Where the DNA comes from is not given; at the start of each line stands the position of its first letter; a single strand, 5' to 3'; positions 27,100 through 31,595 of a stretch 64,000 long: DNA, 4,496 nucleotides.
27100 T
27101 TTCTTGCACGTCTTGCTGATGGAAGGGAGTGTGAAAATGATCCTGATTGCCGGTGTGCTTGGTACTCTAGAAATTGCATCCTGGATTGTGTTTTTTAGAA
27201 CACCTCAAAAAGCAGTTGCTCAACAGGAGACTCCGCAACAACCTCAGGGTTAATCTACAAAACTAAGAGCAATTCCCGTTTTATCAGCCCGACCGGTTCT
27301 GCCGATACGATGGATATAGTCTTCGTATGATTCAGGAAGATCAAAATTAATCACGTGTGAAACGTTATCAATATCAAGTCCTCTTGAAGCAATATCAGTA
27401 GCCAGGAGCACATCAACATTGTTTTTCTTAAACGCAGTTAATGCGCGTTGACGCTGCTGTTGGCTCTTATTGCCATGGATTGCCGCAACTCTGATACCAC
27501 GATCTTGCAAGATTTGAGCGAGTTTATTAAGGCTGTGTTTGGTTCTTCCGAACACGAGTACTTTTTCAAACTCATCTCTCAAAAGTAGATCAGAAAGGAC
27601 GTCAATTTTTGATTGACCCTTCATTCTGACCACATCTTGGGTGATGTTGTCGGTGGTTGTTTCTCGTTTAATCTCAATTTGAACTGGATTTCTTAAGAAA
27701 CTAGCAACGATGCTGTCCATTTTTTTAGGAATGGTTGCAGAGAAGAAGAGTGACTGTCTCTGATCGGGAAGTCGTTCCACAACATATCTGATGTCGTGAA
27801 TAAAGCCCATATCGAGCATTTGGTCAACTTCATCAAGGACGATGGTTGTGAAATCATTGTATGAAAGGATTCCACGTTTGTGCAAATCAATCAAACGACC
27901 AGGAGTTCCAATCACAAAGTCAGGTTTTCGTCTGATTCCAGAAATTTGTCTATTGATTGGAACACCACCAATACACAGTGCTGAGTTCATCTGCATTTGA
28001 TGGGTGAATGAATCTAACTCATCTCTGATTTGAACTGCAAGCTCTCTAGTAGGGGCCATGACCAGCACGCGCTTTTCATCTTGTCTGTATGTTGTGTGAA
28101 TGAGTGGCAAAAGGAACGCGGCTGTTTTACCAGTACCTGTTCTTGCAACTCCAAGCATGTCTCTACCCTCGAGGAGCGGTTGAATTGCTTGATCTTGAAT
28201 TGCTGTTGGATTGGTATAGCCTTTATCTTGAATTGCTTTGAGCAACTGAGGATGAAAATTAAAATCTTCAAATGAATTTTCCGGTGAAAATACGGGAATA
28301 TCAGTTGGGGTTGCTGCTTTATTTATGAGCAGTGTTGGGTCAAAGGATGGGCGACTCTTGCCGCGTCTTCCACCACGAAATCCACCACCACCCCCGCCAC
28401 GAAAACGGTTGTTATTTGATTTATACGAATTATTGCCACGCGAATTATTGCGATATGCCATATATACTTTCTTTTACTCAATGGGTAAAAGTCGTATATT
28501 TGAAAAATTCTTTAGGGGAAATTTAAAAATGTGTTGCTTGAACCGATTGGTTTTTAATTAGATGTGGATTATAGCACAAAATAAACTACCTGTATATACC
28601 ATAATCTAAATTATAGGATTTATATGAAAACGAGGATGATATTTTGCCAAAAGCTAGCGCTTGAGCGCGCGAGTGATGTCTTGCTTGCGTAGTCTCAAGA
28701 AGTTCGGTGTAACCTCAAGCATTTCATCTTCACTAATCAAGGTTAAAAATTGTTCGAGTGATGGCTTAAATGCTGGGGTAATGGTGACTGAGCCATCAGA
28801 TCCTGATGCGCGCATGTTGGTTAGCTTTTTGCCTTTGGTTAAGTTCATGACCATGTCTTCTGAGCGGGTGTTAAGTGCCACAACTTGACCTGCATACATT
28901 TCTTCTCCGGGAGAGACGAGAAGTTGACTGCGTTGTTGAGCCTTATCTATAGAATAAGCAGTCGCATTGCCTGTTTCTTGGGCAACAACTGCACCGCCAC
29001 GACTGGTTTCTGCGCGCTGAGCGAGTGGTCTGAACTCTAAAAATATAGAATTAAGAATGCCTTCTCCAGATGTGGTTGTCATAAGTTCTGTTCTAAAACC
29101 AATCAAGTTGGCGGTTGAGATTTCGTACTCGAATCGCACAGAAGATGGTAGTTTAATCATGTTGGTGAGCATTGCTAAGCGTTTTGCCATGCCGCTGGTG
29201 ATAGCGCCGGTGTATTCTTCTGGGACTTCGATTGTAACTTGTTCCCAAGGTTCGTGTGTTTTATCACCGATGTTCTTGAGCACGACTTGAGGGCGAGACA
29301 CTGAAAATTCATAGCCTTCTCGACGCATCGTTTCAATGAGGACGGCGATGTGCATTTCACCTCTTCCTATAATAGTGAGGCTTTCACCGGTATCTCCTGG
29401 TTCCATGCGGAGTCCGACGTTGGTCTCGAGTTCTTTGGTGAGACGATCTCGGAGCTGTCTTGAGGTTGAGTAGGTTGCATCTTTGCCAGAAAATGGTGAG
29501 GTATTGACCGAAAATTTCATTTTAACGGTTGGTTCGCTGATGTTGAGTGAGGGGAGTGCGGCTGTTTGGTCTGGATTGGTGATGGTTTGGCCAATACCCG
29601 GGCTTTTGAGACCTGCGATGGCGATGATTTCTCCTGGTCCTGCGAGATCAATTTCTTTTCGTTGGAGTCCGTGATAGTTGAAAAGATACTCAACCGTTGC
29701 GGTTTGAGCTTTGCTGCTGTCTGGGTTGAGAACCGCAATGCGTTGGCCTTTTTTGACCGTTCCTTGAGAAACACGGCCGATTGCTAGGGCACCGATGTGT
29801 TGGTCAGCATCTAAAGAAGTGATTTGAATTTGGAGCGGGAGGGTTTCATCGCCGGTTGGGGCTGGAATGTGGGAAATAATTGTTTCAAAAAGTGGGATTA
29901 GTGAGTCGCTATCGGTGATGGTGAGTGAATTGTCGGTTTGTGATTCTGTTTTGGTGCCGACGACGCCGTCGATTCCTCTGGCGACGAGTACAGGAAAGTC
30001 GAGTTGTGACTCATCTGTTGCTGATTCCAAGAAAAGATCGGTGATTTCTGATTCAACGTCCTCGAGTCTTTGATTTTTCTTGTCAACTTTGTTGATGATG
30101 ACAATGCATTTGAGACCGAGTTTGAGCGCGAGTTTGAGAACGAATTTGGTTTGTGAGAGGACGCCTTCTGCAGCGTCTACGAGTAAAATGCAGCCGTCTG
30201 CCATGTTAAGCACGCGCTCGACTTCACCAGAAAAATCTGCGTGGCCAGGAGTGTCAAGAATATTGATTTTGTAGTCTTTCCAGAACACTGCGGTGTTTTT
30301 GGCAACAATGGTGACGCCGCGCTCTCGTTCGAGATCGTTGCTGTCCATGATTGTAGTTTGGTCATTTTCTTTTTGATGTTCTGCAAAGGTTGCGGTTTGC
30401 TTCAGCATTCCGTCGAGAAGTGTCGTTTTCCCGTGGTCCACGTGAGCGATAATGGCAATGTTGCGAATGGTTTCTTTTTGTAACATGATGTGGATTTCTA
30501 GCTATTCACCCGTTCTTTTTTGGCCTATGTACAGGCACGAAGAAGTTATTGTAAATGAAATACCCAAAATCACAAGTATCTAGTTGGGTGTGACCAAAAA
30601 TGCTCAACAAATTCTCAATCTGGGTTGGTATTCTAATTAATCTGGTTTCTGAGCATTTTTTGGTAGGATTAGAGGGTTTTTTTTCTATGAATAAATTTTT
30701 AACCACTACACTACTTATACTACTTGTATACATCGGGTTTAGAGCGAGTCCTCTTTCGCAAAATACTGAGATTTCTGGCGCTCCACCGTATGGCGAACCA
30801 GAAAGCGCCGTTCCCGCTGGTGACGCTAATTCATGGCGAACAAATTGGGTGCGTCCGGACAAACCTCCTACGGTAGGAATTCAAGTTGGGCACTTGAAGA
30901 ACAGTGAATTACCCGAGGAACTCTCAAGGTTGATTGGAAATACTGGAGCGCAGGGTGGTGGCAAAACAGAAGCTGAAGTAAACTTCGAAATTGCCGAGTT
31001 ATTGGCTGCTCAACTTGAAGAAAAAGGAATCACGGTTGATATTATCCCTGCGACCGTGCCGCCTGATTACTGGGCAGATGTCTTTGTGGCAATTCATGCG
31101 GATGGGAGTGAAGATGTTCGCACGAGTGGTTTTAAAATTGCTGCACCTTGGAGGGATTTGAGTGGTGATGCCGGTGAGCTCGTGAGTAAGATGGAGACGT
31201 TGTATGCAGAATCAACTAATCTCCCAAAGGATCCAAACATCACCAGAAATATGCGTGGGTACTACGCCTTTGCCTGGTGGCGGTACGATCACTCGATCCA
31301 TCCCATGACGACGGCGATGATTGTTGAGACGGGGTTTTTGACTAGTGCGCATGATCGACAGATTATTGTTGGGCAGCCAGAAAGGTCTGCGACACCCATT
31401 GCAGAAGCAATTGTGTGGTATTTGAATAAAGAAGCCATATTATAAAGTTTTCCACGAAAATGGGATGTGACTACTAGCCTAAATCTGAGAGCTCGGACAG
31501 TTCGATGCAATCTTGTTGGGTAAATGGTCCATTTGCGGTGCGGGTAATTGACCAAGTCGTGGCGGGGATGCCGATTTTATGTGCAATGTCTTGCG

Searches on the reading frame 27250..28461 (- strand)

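Call 104: search_protein_families(library=pfam, proteins=[window:27250-28461:-], max_evalue=0.0001)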
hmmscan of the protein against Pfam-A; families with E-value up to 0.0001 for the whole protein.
window:27250-28461:- (403 aa): 4 families
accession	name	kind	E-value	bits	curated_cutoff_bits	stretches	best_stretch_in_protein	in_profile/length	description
PF00270.35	DEAD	-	2.5e-48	164.4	26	1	86-249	1-165/167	DEAD/DEAH box helicase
PF00271.37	Helicase_C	-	2e-35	121.8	23.5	1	285-392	2-109/110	Helicase conserved C-terminal domain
PF04851.21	ResIII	-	1.9e-08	34.8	22.5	1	87-244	6-162/164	Type III restriction enzyme, res subunit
PF13604.12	AAA_30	-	2.4e-06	27.9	27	1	88-151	5-68/191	AAA domain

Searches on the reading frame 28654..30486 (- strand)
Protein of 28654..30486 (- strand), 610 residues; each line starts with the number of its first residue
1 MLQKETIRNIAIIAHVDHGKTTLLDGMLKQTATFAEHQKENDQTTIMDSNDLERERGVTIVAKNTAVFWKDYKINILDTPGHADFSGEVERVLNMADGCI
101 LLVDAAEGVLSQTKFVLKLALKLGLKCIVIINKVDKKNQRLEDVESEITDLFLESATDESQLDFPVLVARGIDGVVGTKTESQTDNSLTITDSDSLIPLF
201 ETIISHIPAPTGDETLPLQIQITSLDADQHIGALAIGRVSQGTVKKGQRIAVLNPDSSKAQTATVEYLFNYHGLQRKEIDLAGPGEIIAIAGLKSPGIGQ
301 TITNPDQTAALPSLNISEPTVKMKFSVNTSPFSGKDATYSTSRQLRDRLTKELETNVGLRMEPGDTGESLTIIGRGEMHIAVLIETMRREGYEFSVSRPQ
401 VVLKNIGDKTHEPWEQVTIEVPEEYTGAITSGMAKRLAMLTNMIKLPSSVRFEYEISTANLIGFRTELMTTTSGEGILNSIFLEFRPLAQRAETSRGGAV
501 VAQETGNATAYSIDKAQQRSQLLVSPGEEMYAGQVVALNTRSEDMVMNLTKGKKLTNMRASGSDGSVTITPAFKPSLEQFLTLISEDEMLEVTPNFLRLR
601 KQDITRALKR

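Call 104: search_protein_families(library=pfam, proteins=[window:28654-30486:-], max_evalue=0.0001)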
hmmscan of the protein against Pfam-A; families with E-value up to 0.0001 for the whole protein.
window:28654-30486:- (610 aa): 6 families
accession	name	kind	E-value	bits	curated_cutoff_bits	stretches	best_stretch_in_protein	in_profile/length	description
PF00009.33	GTP_EFTU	-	1.1e-55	188.6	26.5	1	6-208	2-187/188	Elongation factor Tu GTP binding domain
PF21018.2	BipA_C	-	1.9e-35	121.4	23.8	1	498-603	2-107/110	TypA/BipA C-terminal domain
PF00679.30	EFG_C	-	3.4e-17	62.7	27.9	1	410-491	2-84/89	Elongation factor G C-terminus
PF03144.31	GTP_EFTU_D2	-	7.8e-12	45.9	30.3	1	232-303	1-73/73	Elongation factor Tu domain 2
PF22042.2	EF-G_D2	-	9.9e-12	45.2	27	1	222-303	6-82/84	Elongation factor G domain 2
PF01926.29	MMR_HSR1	-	7.8e-06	26.4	21.9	1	10-133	2-113/113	50S ribosome-binding GTPase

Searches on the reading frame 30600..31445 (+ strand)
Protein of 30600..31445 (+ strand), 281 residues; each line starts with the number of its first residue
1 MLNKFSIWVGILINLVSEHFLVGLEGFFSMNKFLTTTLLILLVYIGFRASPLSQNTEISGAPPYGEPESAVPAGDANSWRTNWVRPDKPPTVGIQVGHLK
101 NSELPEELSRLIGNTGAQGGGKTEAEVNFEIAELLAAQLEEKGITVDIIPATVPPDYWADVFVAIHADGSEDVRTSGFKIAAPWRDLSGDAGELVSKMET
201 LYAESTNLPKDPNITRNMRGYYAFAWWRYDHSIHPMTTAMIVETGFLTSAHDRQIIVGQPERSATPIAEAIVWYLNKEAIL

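Call 104: search_protein_families(library=pfam, proteins=[window:30600-31445:+], max_evalue=0.0001)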
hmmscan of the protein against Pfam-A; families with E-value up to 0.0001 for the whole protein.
window:30600-31445:+ (281 aa): 1 family
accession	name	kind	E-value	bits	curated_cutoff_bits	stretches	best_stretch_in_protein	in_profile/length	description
PF01520.23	Amidase_3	-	1e-09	39.1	27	1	114-271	11-172/174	N-acetylmuramoyl-L-alanine amidase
